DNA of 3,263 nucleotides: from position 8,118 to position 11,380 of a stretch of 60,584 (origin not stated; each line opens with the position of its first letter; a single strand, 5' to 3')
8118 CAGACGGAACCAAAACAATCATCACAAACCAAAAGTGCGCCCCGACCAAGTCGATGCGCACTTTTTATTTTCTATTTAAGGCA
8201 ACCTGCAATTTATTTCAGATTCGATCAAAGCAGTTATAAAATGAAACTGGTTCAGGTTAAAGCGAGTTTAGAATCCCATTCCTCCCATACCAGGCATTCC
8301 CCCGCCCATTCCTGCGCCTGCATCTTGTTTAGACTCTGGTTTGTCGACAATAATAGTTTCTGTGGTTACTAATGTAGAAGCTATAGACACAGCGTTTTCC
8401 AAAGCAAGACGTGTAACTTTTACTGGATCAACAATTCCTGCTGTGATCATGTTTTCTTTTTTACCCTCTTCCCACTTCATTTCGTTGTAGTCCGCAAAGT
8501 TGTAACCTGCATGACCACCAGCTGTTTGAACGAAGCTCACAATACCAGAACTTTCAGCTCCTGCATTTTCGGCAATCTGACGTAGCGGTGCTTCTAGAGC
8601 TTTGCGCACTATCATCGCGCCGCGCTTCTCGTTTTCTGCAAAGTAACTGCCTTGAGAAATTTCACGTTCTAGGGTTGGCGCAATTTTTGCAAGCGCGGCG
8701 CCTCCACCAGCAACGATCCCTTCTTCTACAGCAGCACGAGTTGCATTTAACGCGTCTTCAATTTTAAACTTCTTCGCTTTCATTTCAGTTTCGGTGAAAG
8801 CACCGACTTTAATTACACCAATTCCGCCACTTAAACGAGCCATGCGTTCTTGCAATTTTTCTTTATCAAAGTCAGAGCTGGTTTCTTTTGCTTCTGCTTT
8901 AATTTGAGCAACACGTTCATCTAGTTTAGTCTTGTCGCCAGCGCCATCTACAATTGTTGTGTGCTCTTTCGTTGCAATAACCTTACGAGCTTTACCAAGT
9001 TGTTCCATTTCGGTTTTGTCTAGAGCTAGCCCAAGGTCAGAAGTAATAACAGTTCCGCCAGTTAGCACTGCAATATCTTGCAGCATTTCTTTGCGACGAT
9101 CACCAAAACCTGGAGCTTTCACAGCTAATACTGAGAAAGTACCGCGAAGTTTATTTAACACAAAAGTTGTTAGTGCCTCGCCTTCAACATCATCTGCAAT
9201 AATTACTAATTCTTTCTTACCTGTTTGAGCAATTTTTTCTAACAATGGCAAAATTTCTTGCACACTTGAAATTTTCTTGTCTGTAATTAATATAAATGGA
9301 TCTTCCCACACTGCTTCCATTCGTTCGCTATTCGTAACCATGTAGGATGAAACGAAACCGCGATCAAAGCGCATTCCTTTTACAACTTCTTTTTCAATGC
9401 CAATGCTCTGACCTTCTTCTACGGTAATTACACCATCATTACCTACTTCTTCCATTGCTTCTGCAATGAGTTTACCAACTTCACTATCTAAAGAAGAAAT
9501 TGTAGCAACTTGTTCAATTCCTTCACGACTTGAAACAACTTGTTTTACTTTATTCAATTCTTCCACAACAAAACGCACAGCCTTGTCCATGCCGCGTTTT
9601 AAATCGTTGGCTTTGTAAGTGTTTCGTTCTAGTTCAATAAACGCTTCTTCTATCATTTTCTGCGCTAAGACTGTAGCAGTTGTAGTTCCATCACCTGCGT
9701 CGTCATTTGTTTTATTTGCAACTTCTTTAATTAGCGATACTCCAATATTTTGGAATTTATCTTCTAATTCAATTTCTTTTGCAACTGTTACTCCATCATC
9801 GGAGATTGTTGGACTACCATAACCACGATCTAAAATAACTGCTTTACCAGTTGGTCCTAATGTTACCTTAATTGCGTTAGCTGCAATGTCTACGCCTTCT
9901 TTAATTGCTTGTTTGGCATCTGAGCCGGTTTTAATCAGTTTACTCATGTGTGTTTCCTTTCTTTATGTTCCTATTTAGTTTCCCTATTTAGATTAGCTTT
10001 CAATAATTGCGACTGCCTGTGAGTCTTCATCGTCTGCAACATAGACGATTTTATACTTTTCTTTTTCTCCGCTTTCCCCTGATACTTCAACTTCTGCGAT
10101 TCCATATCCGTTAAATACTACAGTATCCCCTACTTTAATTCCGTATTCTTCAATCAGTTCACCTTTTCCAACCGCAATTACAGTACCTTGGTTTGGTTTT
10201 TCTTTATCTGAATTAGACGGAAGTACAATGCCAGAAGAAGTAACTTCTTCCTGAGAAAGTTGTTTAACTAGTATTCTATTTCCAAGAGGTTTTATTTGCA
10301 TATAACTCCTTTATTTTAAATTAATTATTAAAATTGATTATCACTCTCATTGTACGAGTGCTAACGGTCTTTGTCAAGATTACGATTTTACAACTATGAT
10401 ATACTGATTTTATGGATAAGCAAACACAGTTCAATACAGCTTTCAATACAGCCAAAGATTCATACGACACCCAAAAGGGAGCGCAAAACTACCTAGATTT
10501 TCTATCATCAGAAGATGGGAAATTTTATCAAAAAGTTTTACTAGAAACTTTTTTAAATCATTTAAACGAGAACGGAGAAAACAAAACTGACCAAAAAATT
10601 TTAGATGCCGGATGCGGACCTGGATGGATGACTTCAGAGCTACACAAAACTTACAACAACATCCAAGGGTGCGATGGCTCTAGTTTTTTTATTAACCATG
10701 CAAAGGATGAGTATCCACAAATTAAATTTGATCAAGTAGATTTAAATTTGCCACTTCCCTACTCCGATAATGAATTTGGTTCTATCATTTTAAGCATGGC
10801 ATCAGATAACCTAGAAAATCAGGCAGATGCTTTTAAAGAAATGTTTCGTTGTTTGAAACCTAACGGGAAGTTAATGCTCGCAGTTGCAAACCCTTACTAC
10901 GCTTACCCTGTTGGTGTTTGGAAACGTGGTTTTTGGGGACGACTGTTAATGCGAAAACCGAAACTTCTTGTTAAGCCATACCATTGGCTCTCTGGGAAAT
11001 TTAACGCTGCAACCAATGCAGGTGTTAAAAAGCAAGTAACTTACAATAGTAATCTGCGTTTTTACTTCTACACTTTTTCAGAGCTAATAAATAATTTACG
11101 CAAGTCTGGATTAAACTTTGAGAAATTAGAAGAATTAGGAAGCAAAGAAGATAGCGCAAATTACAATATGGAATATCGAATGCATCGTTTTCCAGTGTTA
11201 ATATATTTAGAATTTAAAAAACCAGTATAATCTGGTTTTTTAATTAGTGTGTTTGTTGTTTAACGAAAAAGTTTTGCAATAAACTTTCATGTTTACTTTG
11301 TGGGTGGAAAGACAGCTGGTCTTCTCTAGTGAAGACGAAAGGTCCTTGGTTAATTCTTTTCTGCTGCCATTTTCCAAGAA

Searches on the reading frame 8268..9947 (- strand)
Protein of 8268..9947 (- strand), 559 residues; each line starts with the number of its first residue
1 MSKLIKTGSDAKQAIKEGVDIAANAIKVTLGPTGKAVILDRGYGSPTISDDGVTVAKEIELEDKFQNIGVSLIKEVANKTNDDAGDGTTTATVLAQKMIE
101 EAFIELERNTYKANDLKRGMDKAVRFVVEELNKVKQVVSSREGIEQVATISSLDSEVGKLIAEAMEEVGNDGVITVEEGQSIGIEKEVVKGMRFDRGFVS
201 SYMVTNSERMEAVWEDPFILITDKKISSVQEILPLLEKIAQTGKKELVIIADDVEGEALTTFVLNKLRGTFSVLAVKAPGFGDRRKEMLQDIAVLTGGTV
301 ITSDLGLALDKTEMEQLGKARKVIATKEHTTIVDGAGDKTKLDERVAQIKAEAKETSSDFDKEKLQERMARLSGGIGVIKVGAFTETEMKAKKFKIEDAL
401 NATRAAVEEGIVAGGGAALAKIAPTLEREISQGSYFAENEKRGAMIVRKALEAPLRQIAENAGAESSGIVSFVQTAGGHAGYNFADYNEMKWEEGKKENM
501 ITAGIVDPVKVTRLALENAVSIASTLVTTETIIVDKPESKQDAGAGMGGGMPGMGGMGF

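Call 54: search_protein_families(library=pfam, max_evalue=0.00001, proteins=[window:8268-9947:-])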
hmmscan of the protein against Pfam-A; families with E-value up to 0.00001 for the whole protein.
window:8268-9947:- (559 aa): 1 family
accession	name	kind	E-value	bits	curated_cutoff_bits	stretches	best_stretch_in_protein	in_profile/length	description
PF00118.29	Cpn60_TCP1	-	5.7e-65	220.3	34.3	1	23-537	2-490/490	TCP-1/cpn60 chaperonin family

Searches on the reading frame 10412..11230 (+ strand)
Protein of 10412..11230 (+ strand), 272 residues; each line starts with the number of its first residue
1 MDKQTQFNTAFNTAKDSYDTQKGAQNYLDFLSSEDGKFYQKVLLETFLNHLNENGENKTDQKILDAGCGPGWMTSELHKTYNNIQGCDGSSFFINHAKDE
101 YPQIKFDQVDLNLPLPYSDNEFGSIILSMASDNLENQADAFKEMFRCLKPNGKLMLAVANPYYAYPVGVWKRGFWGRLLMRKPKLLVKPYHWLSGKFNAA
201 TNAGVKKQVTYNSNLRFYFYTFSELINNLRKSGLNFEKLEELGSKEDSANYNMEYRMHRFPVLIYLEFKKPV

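Call 54: search_protein_families(library=pfam, max_evalue=0.00001, proteins=[window:10412-11230:+])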
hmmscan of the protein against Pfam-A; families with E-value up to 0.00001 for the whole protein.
window:10412-11230:+ (272 aa): 6 families
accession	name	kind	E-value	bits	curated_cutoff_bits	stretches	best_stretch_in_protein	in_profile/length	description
PF08241.18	Methyltransf_11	-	1.6e-15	58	21.2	1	64-155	1-94/95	Methyltransferase domain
PF13649.12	Methyltransf_25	-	3.1e-14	53.9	27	1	63-152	1-97/97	Methyltransferase domain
PF13847.12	Methyltransf_31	-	8.6e-12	45.4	27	1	59-160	3-113/145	Methyltransferase domain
PF13489.12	Methyltransf_23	-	1.3e-11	44.9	27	1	53-163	15-123/164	Methyltransferase domain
PF08242.18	Methyltransf_12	-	8e-08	33.4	30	1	64-154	1-98/98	Methyltransferase domain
PF01209.24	Ubie_methyltran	-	6.7e-07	29.3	20.1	1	55-156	43-151/233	ubiE/COQ5 methyltransferase family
